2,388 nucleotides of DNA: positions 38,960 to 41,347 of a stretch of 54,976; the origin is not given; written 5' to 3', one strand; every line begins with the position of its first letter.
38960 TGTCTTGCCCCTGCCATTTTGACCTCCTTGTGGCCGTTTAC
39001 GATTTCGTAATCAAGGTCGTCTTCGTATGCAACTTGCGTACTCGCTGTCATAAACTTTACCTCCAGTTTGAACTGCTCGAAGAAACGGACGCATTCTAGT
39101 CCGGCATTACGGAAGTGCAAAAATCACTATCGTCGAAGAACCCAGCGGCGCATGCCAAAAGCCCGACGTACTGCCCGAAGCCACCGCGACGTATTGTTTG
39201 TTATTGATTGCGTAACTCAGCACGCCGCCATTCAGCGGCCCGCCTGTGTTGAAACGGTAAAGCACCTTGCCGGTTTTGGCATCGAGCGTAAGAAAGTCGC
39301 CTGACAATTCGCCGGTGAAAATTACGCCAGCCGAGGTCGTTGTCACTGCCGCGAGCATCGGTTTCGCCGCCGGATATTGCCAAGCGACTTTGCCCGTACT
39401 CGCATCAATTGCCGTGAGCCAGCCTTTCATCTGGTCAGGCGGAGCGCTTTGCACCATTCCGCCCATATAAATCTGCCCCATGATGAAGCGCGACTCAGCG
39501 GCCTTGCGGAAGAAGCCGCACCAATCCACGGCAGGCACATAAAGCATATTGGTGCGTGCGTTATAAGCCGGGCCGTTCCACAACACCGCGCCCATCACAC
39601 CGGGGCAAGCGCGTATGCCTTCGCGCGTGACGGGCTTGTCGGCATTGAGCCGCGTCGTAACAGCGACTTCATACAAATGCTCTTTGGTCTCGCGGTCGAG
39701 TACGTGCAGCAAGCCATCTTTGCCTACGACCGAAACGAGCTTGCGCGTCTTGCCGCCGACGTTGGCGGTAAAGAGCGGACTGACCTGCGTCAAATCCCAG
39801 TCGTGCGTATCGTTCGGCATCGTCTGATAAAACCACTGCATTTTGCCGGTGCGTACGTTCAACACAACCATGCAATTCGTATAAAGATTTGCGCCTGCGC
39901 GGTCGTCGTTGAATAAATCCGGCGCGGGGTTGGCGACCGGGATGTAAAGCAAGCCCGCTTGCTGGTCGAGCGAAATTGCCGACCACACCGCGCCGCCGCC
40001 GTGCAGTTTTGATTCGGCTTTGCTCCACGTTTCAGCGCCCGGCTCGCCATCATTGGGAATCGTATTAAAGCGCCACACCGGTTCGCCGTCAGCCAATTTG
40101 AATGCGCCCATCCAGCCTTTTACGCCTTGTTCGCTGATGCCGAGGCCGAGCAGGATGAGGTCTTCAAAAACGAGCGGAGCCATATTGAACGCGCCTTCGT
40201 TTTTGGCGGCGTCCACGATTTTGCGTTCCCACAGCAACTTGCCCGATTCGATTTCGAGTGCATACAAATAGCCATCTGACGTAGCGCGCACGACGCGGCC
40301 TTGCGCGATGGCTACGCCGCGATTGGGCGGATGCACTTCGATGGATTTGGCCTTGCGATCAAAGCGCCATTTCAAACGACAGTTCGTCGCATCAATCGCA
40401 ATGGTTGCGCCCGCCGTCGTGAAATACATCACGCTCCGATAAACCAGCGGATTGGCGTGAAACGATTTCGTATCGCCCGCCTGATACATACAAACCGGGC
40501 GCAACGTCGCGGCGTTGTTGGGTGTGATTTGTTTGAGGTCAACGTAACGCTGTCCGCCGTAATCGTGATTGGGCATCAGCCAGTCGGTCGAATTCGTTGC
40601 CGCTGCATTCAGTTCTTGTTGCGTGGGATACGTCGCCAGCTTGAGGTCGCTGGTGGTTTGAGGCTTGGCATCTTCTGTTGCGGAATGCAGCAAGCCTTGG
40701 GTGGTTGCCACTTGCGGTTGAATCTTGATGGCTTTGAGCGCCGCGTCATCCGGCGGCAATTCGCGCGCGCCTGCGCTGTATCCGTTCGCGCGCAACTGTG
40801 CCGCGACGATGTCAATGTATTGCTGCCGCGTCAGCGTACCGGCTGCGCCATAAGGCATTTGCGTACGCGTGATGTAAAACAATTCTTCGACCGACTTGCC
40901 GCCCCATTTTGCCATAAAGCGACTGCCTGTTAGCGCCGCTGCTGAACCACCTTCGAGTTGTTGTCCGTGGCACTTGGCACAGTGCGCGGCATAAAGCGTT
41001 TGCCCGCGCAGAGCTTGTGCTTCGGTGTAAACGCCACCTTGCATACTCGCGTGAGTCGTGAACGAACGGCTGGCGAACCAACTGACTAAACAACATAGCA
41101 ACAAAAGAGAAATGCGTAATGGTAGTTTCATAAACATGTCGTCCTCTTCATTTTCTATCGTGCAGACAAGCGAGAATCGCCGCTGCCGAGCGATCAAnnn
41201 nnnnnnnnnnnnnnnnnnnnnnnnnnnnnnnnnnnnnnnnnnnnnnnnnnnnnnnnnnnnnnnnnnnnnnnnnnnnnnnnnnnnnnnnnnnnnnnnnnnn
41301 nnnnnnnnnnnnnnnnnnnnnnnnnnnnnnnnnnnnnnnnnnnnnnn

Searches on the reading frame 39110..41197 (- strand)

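Call 77: search_protein_families(library=pfam, proteins=[window:39110-41197:-], max_evalue=0.00001)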
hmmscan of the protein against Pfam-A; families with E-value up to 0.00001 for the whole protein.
window:39110-41197:- (696 aa): 4 families
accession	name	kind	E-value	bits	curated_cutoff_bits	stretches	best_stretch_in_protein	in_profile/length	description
PF01011.28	PQQ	-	2.9e-67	228.1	26.7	1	206-511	1-338/595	Glucose/ethanol/alcohol dehydrogenase, beta-propeller domain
PF13360.13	PQQ_2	-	5.3e-23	82.3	27.6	2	245-375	64-193/233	Outer membrane protein assembly factor BamB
PF13570.13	Beta-prop_ACSF4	-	9.4e-14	52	133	0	590-673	153-232/329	Beta-alanine-activating enzyme, beta-propeller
PF13442.11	Cytochrome_CBB3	-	1.9e-07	31.7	27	1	60-132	1-66/68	Cytochrome C oxidase, cbb3-type, subunit III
